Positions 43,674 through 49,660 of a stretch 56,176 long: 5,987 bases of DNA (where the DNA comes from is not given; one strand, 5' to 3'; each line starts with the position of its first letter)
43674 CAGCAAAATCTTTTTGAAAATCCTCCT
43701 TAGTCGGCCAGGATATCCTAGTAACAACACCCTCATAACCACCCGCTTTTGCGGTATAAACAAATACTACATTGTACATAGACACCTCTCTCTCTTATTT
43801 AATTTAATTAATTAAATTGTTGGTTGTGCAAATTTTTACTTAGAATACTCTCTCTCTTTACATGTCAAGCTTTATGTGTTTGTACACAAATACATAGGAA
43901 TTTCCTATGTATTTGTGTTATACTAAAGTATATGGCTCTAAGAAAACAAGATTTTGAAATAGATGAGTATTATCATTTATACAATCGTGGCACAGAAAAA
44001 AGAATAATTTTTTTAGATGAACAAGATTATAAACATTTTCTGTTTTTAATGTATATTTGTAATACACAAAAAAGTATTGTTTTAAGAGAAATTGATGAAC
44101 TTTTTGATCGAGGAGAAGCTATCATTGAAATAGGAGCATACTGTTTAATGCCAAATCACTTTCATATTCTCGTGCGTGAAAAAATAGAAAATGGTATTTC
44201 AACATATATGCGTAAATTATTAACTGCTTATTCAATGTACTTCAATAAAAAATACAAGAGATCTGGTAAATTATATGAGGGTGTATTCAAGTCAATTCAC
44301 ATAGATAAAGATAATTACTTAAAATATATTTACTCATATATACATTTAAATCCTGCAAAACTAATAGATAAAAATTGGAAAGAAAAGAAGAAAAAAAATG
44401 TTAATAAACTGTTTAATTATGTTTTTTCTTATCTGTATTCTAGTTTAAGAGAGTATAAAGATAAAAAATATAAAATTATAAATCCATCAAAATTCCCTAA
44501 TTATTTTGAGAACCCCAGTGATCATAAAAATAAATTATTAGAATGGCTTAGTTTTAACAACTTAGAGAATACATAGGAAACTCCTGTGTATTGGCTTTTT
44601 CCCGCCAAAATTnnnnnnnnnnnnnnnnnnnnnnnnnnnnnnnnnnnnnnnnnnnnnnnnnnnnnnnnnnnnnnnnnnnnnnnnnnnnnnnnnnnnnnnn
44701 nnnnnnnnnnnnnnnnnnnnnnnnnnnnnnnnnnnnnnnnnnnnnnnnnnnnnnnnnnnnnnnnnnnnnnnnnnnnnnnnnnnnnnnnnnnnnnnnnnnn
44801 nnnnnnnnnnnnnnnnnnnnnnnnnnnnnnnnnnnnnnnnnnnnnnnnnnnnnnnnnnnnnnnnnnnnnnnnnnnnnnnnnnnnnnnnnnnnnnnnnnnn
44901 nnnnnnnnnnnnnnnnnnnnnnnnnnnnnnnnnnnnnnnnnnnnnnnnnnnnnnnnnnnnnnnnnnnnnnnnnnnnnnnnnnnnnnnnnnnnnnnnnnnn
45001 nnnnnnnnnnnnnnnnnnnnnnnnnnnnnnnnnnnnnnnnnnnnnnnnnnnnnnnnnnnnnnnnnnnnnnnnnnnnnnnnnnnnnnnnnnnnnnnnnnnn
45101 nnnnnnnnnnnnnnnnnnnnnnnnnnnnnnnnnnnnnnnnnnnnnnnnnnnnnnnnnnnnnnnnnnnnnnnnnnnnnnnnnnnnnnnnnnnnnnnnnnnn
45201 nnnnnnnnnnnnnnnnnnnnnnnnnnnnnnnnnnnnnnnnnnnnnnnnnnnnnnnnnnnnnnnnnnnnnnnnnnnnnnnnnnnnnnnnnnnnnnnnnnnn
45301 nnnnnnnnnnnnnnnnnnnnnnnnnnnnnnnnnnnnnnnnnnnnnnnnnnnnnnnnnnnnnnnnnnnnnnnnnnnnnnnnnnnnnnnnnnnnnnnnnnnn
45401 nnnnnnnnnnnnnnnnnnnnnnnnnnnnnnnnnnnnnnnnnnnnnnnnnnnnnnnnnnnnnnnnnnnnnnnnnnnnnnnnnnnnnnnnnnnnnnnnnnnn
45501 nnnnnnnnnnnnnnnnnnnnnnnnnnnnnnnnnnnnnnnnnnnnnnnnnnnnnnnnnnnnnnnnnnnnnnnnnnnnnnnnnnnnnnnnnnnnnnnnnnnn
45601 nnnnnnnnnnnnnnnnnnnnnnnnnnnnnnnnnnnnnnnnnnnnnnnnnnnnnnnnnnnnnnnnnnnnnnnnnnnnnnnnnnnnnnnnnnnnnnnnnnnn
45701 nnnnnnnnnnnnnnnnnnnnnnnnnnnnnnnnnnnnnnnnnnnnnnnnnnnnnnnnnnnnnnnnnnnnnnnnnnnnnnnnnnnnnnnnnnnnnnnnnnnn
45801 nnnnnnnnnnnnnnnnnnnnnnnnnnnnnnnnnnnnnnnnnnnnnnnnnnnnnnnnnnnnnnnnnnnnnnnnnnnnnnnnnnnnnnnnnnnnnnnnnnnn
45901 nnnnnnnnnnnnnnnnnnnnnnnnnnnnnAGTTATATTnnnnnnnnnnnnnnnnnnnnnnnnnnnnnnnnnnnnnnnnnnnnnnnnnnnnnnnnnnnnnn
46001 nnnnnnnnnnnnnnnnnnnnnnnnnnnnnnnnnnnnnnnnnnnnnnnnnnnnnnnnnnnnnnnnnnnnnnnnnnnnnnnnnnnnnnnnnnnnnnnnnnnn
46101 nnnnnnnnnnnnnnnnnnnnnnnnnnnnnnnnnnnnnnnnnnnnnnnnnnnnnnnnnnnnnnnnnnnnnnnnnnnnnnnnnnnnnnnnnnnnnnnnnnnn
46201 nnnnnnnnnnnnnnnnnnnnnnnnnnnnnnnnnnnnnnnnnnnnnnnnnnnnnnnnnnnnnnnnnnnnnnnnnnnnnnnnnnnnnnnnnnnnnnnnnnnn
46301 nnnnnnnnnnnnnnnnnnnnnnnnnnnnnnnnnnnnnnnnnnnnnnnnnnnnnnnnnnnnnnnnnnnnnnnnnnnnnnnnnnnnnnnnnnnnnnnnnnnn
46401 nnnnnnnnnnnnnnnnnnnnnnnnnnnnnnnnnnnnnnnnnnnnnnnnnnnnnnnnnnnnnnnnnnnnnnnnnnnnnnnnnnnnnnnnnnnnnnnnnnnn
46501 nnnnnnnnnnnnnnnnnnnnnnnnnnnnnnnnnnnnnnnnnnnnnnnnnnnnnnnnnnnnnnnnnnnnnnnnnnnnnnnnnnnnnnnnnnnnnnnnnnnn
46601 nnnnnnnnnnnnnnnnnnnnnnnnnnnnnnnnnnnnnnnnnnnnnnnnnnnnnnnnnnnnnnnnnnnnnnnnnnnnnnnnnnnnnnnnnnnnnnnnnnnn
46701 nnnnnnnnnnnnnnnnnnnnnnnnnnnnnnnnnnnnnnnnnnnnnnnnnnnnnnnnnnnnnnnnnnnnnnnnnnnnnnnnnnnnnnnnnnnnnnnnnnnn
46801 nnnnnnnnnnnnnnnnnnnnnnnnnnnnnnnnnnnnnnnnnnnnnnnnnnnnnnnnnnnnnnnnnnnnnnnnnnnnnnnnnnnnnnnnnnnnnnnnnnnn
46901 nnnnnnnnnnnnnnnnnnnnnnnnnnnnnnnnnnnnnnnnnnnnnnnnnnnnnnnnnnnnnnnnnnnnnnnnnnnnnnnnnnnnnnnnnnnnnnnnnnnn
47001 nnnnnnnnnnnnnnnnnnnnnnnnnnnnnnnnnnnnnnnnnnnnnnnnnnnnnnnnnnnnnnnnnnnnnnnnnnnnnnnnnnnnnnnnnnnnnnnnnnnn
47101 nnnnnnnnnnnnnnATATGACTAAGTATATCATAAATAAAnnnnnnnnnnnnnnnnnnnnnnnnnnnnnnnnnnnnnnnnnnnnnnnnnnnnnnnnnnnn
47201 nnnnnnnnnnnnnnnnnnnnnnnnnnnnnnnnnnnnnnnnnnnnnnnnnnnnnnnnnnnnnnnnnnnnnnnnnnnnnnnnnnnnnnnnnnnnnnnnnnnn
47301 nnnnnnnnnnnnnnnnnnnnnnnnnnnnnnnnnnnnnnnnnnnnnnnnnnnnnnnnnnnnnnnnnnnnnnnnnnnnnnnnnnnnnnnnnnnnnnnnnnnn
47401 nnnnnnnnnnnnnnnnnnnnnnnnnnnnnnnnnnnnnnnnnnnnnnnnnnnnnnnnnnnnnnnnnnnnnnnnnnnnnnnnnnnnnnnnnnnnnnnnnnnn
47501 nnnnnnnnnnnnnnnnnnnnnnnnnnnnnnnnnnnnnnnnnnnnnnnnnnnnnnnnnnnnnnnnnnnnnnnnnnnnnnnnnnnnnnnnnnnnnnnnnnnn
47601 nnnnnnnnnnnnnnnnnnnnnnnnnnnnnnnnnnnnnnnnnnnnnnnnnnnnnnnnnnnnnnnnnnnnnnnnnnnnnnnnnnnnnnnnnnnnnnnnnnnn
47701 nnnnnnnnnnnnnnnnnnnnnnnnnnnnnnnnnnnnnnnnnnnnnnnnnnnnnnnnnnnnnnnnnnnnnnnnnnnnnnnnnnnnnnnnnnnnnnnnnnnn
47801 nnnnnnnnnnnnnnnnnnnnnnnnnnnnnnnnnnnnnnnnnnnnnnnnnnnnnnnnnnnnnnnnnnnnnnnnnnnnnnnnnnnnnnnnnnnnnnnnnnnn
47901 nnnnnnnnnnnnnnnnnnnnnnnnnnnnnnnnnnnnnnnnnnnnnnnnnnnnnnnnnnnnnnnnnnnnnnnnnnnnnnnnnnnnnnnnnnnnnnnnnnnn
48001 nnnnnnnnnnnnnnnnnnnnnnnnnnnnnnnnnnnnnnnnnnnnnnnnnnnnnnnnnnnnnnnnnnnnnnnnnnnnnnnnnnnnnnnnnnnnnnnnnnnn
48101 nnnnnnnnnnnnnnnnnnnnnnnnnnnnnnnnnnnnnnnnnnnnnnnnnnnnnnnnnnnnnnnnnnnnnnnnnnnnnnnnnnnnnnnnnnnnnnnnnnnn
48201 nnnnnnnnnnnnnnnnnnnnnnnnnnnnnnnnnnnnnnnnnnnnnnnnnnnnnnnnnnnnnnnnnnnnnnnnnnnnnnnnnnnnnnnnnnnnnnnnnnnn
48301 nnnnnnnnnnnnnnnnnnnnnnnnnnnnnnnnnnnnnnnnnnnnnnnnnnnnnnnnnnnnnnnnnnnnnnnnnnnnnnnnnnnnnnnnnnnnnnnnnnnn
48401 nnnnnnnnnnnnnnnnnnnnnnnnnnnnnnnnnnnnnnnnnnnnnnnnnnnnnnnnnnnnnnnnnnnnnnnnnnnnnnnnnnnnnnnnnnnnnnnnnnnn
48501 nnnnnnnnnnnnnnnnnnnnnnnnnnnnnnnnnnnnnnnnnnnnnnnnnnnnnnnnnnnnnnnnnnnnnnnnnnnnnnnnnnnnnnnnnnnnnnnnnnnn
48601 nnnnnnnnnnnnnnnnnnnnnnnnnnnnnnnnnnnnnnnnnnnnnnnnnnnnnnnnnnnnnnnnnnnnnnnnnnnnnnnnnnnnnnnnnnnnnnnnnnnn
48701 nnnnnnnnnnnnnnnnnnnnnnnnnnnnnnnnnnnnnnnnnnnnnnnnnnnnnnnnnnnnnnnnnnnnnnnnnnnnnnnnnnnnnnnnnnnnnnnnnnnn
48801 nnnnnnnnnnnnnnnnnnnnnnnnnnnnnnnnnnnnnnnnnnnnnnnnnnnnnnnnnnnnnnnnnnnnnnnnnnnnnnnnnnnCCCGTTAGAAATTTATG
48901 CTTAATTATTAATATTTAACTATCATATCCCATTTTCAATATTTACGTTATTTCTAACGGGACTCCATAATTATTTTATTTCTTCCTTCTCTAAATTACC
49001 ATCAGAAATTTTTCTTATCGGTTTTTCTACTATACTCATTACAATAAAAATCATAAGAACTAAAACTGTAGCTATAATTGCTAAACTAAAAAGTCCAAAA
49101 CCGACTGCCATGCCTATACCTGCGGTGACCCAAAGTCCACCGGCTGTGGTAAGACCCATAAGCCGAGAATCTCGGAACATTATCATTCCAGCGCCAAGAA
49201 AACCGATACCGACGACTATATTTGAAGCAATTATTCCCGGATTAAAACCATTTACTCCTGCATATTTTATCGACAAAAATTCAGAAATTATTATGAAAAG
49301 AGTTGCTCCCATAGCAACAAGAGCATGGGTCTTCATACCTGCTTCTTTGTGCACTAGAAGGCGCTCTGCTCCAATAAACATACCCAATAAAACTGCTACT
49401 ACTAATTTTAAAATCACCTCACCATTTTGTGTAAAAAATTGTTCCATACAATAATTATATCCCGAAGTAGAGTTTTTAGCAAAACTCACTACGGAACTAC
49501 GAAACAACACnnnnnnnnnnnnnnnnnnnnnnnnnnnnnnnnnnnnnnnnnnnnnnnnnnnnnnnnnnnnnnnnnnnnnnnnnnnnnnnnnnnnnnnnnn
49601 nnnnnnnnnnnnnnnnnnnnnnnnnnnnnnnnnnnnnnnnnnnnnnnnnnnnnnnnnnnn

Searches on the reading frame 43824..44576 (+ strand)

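Call 51: search_protein_families(library=pfam, proteins=[window:43824-44576:+], max_evalue=0.001)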
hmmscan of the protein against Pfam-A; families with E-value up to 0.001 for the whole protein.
window:43824-44576:+ (250 aa): 1 family
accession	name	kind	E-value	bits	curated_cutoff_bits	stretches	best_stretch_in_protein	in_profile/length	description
PF01797.21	Y1_Tnp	-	2e-08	34.8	23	1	101-174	41-119/121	Transposase IS200 like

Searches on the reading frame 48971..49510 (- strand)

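Call 51: search_protein_families(library=pfam, proteins=[window:48971-49510:-], max_evalue=0.001)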
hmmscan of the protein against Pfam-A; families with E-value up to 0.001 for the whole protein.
window:48971-49510:- (179 aa): 1 family
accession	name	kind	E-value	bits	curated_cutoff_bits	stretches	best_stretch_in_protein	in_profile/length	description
PF02308.21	MgtC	-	6.4e-31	107.7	31.4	1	36-162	1-119/121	MgtC family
